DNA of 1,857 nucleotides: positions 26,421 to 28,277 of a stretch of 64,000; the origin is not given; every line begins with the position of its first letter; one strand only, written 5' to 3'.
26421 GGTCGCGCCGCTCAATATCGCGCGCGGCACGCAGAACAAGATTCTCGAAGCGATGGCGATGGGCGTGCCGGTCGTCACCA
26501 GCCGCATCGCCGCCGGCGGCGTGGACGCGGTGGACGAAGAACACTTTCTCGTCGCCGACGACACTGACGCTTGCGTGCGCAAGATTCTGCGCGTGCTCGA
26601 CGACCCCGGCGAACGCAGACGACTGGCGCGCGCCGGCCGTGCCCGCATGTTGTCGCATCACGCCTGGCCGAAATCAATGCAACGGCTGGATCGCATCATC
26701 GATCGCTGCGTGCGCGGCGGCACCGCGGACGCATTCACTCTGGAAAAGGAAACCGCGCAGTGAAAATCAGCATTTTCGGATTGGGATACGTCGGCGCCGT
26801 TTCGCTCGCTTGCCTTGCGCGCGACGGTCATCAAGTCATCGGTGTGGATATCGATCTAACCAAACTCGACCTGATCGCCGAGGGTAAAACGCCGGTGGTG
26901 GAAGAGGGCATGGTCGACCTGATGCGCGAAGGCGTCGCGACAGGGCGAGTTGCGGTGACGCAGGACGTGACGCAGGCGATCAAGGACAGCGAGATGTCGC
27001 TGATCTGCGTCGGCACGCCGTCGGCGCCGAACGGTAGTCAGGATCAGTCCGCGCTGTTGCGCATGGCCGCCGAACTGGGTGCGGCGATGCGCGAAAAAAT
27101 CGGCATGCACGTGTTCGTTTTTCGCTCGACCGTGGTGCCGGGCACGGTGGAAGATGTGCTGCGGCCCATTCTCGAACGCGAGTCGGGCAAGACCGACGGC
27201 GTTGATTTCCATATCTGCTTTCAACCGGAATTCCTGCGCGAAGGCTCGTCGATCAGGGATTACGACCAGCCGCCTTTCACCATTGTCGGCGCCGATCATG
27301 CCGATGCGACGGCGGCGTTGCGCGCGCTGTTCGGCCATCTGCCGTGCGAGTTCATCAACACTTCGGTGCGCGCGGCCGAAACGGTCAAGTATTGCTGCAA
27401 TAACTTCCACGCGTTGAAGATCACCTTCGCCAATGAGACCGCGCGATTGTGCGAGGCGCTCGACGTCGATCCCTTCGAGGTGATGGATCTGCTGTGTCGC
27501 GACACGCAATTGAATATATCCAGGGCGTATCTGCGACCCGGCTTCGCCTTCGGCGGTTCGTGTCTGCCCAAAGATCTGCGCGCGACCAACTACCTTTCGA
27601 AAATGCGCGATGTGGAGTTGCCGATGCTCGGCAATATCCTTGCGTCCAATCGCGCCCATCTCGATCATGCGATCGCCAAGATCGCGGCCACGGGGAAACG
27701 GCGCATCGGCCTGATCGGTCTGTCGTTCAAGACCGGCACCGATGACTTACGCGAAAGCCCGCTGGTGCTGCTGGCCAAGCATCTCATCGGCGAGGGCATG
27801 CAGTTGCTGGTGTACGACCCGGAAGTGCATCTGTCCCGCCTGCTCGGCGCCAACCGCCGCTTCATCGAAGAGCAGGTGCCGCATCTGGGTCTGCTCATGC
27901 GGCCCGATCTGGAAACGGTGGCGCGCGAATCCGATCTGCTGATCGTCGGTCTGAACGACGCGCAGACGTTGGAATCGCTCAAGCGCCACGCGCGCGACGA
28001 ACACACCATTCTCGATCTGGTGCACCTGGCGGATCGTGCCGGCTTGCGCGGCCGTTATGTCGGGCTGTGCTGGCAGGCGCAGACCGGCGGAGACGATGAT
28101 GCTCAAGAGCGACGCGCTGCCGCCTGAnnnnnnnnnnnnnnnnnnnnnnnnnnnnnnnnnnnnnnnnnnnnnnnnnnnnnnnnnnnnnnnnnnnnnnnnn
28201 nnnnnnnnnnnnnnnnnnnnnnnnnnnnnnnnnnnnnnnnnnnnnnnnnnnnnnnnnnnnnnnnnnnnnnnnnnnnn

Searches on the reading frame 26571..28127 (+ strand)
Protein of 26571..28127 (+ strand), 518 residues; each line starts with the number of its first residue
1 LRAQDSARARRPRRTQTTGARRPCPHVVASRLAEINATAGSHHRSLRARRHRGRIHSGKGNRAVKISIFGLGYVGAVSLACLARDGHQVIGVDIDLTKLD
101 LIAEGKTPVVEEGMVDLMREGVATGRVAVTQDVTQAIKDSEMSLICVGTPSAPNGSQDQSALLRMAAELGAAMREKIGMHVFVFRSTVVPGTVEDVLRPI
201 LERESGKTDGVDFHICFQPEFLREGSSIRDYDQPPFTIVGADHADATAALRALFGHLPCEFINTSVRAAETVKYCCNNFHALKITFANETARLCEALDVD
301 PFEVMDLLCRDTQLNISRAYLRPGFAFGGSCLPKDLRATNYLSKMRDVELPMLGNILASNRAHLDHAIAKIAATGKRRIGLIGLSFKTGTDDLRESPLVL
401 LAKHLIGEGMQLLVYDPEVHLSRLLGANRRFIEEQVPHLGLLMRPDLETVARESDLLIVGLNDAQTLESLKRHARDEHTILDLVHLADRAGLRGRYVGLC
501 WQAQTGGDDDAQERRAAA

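Call 53: search_protein_families(library=pfam, proteins=[window:26571-28127:+], max_evalue=0.0001)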
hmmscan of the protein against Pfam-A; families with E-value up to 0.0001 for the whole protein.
window:26571-28127:+ (518 aa): 3 families
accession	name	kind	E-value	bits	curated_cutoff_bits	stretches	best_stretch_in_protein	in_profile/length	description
PF03721.20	UDPG_MGDP_dh_N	-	3.3e-47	160.9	27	1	65-252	2-186/187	UDP-glucose/GDP-mannose dehydrogenase family, NAD binding domain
PF00984.24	UDPG_MGDP_dh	-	2.4e-25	88.9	25.4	1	267-361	1-93/94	UDP-glucose/GDP-mannose dehydrogenase family, central domain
PF03720.21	UDPG_MGDP_dh_C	-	7e-11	42.9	30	1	381-468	2-79/103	UDP-glucose/GDP-mannose dehydrogenase family, UDP binding domain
